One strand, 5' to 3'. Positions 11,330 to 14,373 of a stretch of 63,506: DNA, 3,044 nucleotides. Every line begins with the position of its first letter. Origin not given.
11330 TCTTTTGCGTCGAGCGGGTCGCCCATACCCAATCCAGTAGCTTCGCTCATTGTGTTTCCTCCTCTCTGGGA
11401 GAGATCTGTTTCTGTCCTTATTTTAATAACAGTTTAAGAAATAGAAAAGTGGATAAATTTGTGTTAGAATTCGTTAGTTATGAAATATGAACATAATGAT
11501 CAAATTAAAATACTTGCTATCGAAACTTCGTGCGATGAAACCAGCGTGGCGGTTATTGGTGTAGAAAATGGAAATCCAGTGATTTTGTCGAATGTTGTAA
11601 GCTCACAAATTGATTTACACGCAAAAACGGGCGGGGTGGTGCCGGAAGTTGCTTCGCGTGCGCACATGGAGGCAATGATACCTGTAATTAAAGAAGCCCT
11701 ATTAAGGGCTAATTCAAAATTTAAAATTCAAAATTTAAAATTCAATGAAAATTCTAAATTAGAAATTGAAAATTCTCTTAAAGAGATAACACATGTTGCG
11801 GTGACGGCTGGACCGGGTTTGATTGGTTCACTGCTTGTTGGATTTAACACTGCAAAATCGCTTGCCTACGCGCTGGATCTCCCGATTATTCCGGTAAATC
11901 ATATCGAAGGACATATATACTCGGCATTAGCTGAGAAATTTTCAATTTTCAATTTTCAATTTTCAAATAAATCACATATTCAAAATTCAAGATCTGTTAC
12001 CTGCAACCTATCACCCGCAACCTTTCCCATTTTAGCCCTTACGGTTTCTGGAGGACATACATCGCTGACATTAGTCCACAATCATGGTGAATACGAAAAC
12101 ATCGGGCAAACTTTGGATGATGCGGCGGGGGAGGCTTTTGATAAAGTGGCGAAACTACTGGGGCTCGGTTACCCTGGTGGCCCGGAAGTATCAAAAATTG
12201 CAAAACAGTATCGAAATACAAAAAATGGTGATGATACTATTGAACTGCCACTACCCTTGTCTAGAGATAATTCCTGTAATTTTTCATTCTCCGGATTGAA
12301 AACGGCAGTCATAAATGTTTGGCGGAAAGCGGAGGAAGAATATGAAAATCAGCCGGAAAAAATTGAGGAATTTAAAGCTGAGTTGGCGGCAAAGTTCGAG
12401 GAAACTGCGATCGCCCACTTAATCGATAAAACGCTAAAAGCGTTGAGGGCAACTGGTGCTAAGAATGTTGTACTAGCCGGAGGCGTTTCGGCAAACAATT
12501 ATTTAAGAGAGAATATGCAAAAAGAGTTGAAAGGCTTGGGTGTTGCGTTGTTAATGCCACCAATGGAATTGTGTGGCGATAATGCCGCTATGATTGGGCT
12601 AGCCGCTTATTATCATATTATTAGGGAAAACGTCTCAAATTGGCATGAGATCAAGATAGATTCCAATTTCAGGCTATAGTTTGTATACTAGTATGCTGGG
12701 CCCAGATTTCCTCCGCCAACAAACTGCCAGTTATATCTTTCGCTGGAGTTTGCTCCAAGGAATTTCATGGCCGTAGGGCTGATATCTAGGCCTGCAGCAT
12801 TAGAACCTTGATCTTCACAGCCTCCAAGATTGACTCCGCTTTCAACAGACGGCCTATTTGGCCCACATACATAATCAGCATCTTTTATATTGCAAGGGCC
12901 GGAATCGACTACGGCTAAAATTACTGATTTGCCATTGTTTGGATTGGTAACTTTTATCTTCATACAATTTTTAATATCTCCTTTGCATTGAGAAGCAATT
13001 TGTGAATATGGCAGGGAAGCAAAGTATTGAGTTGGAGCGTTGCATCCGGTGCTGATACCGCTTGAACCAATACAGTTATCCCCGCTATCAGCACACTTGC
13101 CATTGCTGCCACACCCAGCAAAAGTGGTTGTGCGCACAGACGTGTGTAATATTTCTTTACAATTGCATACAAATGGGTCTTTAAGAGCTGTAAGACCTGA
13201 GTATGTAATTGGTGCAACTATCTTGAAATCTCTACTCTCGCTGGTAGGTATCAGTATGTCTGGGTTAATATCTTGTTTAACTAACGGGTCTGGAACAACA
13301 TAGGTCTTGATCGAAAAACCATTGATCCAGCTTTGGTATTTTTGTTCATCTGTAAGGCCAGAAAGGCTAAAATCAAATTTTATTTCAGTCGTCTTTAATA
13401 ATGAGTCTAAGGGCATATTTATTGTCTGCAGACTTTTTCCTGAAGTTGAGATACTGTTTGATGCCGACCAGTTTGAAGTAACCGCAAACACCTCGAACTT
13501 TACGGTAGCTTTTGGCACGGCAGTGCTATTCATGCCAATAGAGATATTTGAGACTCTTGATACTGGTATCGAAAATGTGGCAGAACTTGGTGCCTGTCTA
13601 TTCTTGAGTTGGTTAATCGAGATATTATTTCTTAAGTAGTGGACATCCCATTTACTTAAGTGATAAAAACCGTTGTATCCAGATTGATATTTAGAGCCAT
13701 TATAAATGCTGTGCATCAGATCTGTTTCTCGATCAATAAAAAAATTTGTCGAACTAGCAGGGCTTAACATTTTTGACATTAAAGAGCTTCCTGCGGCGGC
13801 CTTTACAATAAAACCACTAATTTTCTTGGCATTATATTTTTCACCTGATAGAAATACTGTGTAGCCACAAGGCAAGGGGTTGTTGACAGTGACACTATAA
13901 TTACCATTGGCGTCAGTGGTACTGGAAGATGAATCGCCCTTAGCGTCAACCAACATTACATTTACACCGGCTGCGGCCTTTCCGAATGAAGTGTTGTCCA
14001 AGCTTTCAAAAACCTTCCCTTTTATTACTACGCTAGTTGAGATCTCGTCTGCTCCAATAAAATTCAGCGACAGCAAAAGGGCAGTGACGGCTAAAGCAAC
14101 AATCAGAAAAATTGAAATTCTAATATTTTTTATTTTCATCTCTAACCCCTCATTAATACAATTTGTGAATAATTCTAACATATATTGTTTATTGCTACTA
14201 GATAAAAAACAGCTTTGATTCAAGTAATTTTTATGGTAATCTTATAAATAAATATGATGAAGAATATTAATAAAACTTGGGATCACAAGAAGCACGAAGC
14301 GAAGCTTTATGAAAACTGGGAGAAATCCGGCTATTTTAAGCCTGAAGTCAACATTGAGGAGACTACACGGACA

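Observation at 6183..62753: Pervasive 7-nt-periodic AT-rich mini-insertions, in-frame inside conserved genes and also in spacers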

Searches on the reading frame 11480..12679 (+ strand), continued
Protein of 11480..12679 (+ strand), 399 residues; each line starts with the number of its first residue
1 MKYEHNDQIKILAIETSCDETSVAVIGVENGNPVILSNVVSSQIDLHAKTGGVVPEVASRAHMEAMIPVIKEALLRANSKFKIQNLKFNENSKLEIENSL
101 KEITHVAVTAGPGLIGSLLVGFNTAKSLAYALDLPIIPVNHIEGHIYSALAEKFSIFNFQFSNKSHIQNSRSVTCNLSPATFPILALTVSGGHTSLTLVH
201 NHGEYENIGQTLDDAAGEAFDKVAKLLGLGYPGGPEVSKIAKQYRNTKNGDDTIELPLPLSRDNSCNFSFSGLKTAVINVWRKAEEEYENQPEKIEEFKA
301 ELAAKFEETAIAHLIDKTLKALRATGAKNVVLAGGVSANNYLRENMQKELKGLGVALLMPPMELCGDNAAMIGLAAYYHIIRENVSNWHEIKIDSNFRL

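Call 51: predict_structure(alignment_id=A1)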
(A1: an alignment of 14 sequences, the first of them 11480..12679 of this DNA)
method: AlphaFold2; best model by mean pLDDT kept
length: 399 residues; sequences in the alignment: 14
mean_pLDDT: 79.4   pTM: 0.79
mean pLDDT of the five models: 79.4, 78.4, 77.1, 74.1, 71.1
residues with pLDDT >= 90: 158; 70-90: 149; 50-70: 53; < 50: 39
segments of 3 or more residues with pLDDT < 50: 1-4, 155-178, 396-399
pLDDT, mean of each block of 10 residues (from residue 1): 61 84 88 85 55 59 84 82 52 75 91 64 90 90 84 49 29 35 87 86 86 88 89 86 81 84 90 94 94 93 95 96 94 85 94 90 80 90 80 53
secondary structure, 60 per line:
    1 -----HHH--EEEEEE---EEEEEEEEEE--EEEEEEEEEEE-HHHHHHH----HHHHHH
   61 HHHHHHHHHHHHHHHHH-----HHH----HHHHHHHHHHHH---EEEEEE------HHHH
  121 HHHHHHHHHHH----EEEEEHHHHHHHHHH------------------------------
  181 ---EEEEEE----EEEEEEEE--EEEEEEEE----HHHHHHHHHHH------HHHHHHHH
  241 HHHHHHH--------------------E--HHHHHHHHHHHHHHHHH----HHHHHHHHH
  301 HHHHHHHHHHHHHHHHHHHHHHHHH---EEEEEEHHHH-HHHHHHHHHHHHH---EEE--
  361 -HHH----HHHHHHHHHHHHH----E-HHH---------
elements in order: E11-16 E20-29 E32-42 H44-50 H55-77 H90-101 E105-110 H117-131 E136-140 H141-150 E184-189 E194-201 E204-211 H216-226 H233-247 H271-287 H292-325 E329-334 H335-338 H340-352 E356-358 H369-381
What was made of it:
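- On Coding tandem repeats that create disordered regions (Borg-type aaTR): In the TsaD model, residues 155-178 have pLDDT <50, and the 10-residue block 81-90 within insertion 1 (residues 77-99) averages about 52 (call 51).
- The AlphaFold2 model of TsaD gives pLDDT <50 for residues 155-178 (call 51). Predicted disorder (call 51).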

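Call 67: search_protein_families(library=pfam, proteins=[L097:2590-4305:+, L098:9194-10147:+, L099:9695-10384:+, L100:9893-10660:+, L101:1-1764:+, L096:373-2895:+], max_evalue=0.00001)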
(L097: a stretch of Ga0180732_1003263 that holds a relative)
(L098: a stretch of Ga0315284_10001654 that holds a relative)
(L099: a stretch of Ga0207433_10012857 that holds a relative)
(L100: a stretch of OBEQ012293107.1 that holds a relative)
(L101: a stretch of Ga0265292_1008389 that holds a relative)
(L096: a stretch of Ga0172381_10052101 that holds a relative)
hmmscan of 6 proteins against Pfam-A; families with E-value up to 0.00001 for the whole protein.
L097:2590-4305:+ (572 aa): 2 families
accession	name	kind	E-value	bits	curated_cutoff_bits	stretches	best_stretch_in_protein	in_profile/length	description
PF04055.27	Radical_SAM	-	1.9e-29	103.4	29.5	1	230-422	1-164/166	Radical SAM superfamily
PF00919.26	UPF0004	-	2.7e-25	88.7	27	1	11-103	1-91/98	Uncharacterized protein family UPF0004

L098:9194-10147:+ (318 aa): 3 families
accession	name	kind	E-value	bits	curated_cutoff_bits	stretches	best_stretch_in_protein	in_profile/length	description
PF00398.26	RrnaAD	-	3.2e-58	197.4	24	1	21-222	3-197/263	Ribosomal RNA adenine dimethylase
PF13649.12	Methyltransf_25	-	1.7e-07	32.3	27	1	52-110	1-60/97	Methyltransferase domain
PF01135.25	PCMT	-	8.1e-06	26.2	20.3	0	44-104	69-132/210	Protein-L-isoaspartate(D-aspartate) O-methyltransferase (PCMT)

L099:9695-10384:+ (230 aa): 1 family
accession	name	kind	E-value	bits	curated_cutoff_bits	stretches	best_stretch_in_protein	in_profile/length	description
PF02900.23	LigB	-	5e-22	78.7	26.3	1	123-222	166-268/269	Catalytic LigB subunit of aromatic ring-opening dioxygenase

L100:9893-10660:+ (256 aa): 1 family
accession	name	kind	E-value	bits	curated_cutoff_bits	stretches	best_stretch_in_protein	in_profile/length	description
PF00849.27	PseudoU_synth_2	-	4.4e-32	111.8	26.8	1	14-195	2-152/152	RNA pseudouridylate synthase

L101:1-1764:+ (588 aa): 4 families
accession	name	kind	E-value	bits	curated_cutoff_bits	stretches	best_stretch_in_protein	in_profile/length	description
PF08264.19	Anticodon_1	-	2.5e-23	83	25.1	1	440-552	7-145/148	Anticodon-binding domain of tRNA ligase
PF00133.28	tRNA-synt_1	-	2.5e-15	56.6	22.7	1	306-379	339-412/414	tRNA synthetases class I (I, L, M and V)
PF06821.19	Ser_hydrolase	-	1.7e-14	54.5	22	1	17-179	1-144/172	Serine hydrolase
PF00561.26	Abhydrolase_1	-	2.1e-07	31.3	25.8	0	78-148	72-146/245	alpha/beta hydrolase fold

L096:373-2895:+ (841 aa): 3 families
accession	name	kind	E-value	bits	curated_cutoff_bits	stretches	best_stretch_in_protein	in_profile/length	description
PF00133.28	tRNA-synt_1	-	5e-141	470.7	22.7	1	69-659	17-412/414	tRNA synthetases class I (I, L, M and V)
PF09334.17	tRNA-synt_1g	-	6.8e-24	84.8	20.1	1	78-230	2-136/391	tRNA synthetases class I (M)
PF08264.19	Anticodon_1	-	1.8e-23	83.5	25.1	1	715-841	1-106/148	Anticodon-binding domain of tRNA ligase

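Call 77: find_homologous_proteins(query=L098:9194-10147:+, max_evalue=1e-30)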
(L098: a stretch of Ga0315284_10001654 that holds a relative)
Query L098:9194-10147:+ (318 aa): 7834 proteins with E <= 1e-30 among 8000 candidates; the best 120 are listed.
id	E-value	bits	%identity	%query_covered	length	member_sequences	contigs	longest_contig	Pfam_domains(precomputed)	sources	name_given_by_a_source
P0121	2.0e-199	679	100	99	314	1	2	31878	PF00398.27,PF13649.13,PF01135.26,PF08241.19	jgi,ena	-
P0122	6.1e-157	539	82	97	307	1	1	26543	PF00398.27,PF13649.13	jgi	-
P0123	3.2e-150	517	79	96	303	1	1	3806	PF00398.27,PF13649.13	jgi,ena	-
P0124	6.2e-150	516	81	96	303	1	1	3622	PF00398.27,PF13649.13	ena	-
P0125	1.3e-146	505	78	96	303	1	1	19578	PF00398.27,PF13649.13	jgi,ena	jgi:16S rRNA (adenine1518-N6/adenine1519-N6)-dimethyltransferase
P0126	9.5e-120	417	68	97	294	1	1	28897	PF00398.27,PF13649.13,PF01135.26,PF08241.19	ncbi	-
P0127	1.2e-112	394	64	97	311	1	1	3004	PF00398.27,PF13649.13,PF01135.26,PF08241.19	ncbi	-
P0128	1.5e-112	394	63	96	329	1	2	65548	PF00398.27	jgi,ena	-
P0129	3.5e-111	389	61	94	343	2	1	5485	PF00398.27,PF13649.13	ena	-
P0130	4.6e-111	389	61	95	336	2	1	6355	PF00398.27,PF01135.26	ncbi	-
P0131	3.9e-109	382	60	96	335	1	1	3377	PF00398.27,PF13649.13,PF01135.26,PF08241.19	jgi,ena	-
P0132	2.1e-108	380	63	95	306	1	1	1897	PF13847.13,PF00398.27,PF13649.13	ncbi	-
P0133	2.4e-108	380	62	97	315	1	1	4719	PF13847.13,PF00398.27,PF03602.22,PF13649.13,PF01135.26,PF08241.19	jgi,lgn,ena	-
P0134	3.0e-108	379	61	96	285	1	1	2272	PF00398.27,PF13649.13,PF01135.26,PF08241.19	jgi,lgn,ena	-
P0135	9.0e-108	378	61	96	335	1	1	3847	PF00398.27,PF13649.13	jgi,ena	-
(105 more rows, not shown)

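Call 79: find_encoding_contigs(protein=P0126, flank=10000, max_places=2)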
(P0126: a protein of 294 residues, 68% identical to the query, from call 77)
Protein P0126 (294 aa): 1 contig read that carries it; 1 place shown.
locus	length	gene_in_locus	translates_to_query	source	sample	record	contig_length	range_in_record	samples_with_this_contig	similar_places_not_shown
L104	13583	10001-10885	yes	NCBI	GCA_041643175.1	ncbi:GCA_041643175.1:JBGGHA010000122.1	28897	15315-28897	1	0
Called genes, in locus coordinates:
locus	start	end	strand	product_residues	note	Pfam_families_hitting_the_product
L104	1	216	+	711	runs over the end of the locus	PF01138:RNase_PH, PF03725:RNase_PH_C, PF03726:PNPase (weak), PF01138:RNase_PH, PF00013:KH_1, PF00575:S1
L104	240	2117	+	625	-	-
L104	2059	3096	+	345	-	-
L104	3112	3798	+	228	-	PF11832:DUF3352 (weak)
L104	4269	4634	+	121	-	PF01258:zf-dskA_traR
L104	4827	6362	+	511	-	PF05362:Lon_C, PF13541:ChlI, PF00158:Sigma54_activat (faint), PF00493:MCM (faint), PF01078:Mg_chelatase, PF07728:AAA_5, PF13335:Mg_chelatase_C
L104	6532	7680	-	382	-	PF01476:LysM, PF23473:LysM3_LYK4_5 (weak), PF01551:Peptidase_M23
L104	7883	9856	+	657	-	PF00580:UvrD-helicase, PF01443:Viral_helicase1 (faint), PF13086:AAA_11 (weak), PF13245:AAA_19, PF13604:AAA_30 (faint), PF13361:UvrD_C, PF13538:UvrD_C_2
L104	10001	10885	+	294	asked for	PF01135:PCMT (weak), PF00398:RrnaAD, PF08241:Methyltransf_11 (faint), PF13649:Methyltransf_25 (weak)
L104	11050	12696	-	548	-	PF01040:UbiA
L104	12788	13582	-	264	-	?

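Call 80: find_encoding_contigs(protein=P0122, flank=10000, max_places=2)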
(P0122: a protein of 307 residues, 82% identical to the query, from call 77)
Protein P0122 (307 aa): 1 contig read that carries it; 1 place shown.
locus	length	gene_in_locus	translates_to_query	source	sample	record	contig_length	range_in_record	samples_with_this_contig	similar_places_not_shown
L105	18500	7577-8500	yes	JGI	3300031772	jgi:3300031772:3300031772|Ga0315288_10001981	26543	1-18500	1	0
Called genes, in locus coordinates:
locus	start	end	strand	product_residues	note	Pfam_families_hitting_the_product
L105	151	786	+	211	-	-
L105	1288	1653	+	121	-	PF01258:zf-dskA_traR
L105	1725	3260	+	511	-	PF05362:Lon_C (weak), PF13541:ChlI, PF00158:Sigma54_activat (faint), PF00493:MCM (faint), PF01078:Mg_chelatase, PF07728:AAA_5, PF13335:Mg_chelatase_C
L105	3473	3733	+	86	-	PF17253:DUF5320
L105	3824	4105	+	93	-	PF02001:DUF134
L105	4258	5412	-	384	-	PF23473:LysM3_LYK4_5 (faint), PF01476:LysM, PF01551:Peptidase_M23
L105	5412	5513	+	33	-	-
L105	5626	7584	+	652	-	PF00580:UvrD-helicase, PF01443:Viral_helicase1 (faint), PF13086:AAA_11 (weak), PF13245:AAA_19, PF13604:AAA_30 (faint), PF13361:UvrD_C, PF13538:UvrD_C_2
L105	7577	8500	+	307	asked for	PF00398:RrnaAD, PF13649:Methyltransf_25 (weak)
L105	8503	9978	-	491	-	PF01564:Spermine_synth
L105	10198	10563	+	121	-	PF05635:23S_rRNA_IVP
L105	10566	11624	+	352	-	PF18884:TSP3_bac (faint)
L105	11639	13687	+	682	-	-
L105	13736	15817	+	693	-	-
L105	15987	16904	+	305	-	-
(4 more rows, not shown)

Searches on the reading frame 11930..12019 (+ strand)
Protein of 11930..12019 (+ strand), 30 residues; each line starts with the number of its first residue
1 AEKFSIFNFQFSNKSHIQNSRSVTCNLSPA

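Call 65: search_protein_representatives(protein=window:11930-12019:+)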
Query: 30 residues. Proteins with E-value up to 0.001 (for the whole library): 0; up to 1e-10: 0; up to 1e-30: 0. The best 0 are listed.
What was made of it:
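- Tried and rejected: A 30-aa window segment against 1.84 billion representatives gave no hit at E<=0.001 (call 65).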

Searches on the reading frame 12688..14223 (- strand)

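Call 7: search_protein_families(library=pfam, proteins=[window:12688-14223:-])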
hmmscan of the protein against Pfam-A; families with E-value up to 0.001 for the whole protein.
window:12688-14223:- (511 aa): 1 family
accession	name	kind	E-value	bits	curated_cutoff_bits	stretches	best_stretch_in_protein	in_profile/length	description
PF13620.12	CarboxypepD_reg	-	2.5e-06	28.2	32.3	1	80-146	10-75/82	Carboxypeptidase regulatory-like domain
